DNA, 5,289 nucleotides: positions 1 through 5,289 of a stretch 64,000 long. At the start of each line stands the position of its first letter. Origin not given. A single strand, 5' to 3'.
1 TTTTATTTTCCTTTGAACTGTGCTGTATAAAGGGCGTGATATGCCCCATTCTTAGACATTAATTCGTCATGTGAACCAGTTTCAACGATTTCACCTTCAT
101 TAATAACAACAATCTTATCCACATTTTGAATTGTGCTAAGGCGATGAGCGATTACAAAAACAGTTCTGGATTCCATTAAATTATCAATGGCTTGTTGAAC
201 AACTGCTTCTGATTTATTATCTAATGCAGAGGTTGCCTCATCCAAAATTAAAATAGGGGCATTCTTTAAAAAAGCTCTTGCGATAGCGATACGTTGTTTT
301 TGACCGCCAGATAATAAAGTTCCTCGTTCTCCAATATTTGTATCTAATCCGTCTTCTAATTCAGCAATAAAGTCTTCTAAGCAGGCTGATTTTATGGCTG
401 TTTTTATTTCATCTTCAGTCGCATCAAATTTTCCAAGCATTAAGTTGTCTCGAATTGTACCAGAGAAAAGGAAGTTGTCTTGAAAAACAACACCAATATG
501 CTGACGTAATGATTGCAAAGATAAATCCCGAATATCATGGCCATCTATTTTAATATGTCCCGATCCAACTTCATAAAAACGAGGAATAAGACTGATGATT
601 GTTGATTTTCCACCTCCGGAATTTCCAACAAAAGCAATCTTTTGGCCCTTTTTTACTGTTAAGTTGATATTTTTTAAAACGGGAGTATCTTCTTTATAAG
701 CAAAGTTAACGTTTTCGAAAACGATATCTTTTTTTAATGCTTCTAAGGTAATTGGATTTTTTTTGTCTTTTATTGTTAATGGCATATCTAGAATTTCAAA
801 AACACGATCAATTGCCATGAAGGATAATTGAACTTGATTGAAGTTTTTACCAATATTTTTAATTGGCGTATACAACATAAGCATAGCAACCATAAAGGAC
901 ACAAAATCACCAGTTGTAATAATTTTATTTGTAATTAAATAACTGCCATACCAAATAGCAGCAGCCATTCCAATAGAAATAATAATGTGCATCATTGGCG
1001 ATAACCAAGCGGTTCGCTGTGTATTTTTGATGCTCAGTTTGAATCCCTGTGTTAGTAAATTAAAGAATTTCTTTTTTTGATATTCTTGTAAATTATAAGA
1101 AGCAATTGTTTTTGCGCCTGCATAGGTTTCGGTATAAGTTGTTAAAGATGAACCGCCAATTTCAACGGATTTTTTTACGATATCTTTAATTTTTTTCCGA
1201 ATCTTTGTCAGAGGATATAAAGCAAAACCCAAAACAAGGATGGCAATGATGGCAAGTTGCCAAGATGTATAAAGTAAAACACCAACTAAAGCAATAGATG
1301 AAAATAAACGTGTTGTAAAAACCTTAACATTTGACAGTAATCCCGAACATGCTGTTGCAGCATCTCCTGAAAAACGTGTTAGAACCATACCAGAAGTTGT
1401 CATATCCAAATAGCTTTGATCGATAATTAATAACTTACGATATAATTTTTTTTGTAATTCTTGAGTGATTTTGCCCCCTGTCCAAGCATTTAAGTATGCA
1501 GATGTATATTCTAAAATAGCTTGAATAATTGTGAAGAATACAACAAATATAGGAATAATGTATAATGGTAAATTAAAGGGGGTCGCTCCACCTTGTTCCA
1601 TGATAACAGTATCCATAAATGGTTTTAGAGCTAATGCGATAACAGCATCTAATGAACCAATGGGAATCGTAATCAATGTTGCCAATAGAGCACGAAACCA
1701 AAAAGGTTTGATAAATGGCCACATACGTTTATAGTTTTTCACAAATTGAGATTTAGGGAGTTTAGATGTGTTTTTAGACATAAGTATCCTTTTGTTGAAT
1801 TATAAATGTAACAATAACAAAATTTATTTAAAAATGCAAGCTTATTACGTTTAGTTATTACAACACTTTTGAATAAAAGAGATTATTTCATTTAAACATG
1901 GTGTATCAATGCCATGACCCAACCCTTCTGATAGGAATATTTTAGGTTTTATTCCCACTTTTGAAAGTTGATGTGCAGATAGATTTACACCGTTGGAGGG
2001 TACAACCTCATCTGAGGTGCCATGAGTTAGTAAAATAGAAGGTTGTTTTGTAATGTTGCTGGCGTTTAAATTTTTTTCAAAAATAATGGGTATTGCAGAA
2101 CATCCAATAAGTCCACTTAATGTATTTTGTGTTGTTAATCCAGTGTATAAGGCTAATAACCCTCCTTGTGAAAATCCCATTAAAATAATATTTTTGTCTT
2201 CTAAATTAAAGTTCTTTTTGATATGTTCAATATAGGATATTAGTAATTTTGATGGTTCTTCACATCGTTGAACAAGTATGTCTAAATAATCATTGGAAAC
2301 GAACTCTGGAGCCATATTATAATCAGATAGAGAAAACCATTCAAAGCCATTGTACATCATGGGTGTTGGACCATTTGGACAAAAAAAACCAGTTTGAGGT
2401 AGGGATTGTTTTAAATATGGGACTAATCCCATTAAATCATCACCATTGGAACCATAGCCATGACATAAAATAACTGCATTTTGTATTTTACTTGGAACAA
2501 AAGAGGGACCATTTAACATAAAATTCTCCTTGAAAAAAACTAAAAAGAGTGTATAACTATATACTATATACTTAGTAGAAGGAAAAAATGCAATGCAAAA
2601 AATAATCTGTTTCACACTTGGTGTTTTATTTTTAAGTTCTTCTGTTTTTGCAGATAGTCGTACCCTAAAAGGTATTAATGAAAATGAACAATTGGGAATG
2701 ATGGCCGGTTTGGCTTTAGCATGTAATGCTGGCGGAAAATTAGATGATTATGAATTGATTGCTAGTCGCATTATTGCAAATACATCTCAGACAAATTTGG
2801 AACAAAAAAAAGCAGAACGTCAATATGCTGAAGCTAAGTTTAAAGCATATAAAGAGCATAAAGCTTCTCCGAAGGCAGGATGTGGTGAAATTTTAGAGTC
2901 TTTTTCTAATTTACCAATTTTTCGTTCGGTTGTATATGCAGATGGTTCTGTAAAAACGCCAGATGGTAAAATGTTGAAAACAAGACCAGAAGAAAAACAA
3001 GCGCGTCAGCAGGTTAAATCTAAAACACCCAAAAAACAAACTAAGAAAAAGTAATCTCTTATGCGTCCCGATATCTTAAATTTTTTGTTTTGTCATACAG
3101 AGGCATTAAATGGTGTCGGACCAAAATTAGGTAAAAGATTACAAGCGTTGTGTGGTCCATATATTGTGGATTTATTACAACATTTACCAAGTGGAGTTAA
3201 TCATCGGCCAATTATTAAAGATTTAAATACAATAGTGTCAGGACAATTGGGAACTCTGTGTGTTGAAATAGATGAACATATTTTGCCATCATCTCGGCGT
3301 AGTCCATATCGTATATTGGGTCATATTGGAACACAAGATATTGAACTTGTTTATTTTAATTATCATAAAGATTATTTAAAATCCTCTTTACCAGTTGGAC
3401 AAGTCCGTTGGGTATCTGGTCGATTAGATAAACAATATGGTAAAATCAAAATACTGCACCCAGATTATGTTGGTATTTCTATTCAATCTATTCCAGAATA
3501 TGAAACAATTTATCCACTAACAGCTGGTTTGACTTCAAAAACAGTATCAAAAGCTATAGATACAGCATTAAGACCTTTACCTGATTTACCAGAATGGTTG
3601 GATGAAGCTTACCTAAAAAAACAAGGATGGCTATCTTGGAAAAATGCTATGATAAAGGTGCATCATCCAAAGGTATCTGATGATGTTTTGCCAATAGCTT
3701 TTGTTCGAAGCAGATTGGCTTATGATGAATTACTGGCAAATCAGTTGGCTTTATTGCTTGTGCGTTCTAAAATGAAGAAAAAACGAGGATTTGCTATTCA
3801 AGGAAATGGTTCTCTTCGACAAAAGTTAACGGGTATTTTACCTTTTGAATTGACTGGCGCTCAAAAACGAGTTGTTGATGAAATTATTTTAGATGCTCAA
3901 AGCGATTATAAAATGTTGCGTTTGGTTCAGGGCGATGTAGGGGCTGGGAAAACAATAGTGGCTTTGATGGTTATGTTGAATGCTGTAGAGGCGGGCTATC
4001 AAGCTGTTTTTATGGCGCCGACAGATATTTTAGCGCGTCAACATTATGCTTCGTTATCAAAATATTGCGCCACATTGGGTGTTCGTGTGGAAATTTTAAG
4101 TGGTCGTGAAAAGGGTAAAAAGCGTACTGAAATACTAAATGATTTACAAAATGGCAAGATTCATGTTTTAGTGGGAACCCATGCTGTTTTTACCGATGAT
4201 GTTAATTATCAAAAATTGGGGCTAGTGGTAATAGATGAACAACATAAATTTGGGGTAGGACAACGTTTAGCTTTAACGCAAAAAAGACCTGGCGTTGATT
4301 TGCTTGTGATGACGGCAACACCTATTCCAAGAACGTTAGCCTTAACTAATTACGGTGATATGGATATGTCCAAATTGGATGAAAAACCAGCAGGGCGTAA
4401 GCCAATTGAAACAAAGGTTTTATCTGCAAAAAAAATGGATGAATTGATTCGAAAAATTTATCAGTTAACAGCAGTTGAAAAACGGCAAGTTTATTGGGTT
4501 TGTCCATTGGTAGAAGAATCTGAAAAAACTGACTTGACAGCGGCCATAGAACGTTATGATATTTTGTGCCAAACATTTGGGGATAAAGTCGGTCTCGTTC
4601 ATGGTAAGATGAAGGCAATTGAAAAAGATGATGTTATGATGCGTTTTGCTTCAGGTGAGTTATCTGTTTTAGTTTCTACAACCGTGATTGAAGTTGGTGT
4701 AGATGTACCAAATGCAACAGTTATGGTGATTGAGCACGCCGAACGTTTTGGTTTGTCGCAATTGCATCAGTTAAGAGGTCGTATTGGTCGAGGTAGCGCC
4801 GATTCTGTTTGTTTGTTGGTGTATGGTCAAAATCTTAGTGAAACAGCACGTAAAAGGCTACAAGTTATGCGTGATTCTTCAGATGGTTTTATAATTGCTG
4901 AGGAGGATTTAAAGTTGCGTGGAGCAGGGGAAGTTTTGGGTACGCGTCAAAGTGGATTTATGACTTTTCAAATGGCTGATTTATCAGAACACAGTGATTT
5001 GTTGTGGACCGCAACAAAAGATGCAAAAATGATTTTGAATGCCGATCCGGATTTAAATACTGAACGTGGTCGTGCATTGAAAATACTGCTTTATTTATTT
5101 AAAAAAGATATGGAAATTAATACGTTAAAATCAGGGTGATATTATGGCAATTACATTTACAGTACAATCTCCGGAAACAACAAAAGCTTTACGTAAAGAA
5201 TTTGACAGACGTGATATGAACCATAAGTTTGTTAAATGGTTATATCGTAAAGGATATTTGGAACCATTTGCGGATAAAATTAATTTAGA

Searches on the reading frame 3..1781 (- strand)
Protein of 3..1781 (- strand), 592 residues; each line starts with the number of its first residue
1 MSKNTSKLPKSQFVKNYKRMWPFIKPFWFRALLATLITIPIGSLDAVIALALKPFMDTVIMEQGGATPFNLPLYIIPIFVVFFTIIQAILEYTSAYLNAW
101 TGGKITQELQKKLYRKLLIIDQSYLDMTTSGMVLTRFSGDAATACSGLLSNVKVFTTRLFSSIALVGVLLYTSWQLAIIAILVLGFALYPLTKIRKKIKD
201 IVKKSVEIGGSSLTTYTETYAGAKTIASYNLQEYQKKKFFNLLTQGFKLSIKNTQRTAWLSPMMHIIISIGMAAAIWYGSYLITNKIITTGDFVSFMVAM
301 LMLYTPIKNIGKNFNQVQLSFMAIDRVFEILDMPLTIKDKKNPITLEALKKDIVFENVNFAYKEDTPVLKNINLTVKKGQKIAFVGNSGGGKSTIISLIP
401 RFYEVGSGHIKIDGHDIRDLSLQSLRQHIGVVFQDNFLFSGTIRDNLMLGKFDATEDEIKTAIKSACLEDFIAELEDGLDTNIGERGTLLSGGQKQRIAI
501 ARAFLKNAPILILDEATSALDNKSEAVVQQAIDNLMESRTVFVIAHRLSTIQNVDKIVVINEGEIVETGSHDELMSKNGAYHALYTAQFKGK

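Call 14: search_protein_families(library=pfam, proteins=[window:3-1781:-], max_evalue=0.001)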
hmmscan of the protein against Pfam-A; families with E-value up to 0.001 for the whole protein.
window:3-1781:- (592 aa): 3 families
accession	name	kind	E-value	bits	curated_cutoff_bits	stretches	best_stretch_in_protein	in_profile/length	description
PF00664.28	ABC_membrane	-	7.4e-37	127.9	28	1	33-306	3-273/274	ABC transporter transmembrane region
PF00005.33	ABC_tran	-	6.6e-35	121.1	25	1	369-518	1-137/137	ABC transporter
PF02463.25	SMC_N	-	2.9e-10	40.4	40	1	394-561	95-212/220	RecF/RecN/SMC N terminal domain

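Call 80: find_encoding_contigs(protein=window:3-1781:-, flank=10000, max_places=2)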
Protein window:3-1781:- (592 aa): 8 contigs read that carry it; 2 places shown.
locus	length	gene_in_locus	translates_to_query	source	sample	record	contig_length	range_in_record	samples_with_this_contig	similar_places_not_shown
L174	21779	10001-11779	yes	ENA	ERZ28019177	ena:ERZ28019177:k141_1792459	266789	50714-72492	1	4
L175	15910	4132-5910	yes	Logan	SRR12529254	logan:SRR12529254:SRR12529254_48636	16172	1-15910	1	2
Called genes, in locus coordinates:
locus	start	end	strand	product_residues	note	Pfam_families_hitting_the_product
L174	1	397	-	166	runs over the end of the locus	PF00380:Ribosomal_S9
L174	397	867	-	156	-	PF00572:Ribosomal_L13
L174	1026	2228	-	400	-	PF07690:MFS_1, PF05977:MFS_3 (weak)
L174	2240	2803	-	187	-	PF03073:TspO_MBR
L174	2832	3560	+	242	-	PF18912:DZR_2, PF00156:Pribosyltran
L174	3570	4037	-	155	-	PF10691:DUF2497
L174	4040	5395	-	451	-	PF02321:OEP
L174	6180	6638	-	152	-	-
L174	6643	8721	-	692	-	PF17191:RecG_wedge (weak), PF00270:DEAD, PF04851:ResIII, PF00271:Helicase_C, PF19833:RecG_dom3_C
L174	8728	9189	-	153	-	-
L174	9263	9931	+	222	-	PF00561:Abhydrolase_1 (faint), PF02230:Abhydrolase_2, PF12146:Hydrolase_4 (faint), PF00326:Peptidase_S9 (faint), PF20434:BD-FAE (weak)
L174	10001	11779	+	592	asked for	PF00664:ABC_membrane, PF02463:SMC_N, PF00005:ABC_tran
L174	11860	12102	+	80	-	-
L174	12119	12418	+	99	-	-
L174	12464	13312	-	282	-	PF24827:AstE_AspA_cat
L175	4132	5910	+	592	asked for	PF00664:ABC_membrane, PF02463:SMC_N, PF00005:ABC_tran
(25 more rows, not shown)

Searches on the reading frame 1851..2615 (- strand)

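Call 14: search_protein_families(library=pfam, proteins=[window:1851-2615:-], max_evalue=0.001)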
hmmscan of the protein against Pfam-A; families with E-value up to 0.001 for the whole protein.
window:1851-2615:- (254 aa): 7 families
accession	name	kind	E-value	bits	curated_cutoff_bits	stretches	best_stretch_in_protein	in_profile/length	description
PF02230.22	Abhydrolase_2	-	7.2e-33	114.7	23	1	43-251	12-216/217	Phospholipase/Carboxylesterase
PF20434.5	BD-FAE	-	2.2e-08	34.3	26.8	1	125-165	73-113/215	BD-FAE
PF00326.27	Peptidase_S9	-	5.6e-07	29.7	22.6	1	184-239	137-192/213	Prolyl oligopeptidase family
PF12146.15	Hydrolase_4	-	2e-06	27.7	27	0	127-174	64-109/239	Serine aminopeptidase, S33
PF00561.26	Abhydrolase_1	-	7e-06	26.3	25.8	0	139-174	67-102/245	alpha/beta hydrolase fold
PF01738.24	DLH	-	5.5e-05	23.3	21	1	128-235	84-187/217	Dienelactone hydrolase family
PF08386.16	Abhydrolase_4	-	0.00098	19.7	21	0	165-245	8-87/103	TAP-like protein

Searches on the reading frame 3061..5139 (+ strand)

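Call 14: search_protein_families(library=pfam, proteins=[window:3061-5139:+], max_evalue=0.001)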
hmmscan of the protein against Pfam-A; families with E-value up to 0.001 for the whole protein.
window:3061-5139:+ (692 aa): 7 families
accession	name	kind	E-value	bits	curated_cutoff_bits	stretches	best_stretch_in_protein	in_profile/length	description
PF00270.35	DEAD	-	9.2e-25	87.7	26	1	267-426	3-164/167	DEAD/DEAH box helicase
PF00271.37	Helicase_C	-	2.5e-24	86.1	23.5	1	465-577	9-108/110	Helicase conserved C-terminal domain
PF19833.4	RecG_dom3_C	-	5.8e-11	42.7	26.8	1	607-673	2-69/87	ATP-dependent DNA helicase RecG, domain 3, C-terminal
PF04851.21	ResIII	-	6.1e-11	42.9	22.5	1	263-421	3-162/164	Type III restriction enzyme, res subunit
PF17191.10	RecG_wedge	-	3e-07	30.6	23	1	17-168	6-157/162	RecG wedge domain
PF13604.12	AAA_30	-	9.3e-05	22.7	27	1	264-408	2-111/191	AAA domain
PF22590.2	Cas3-like_C_2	-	0.00031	21.4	27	0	494-578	14-104/106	CRISPR-associated nuclease/helicase Cas3, C-terminal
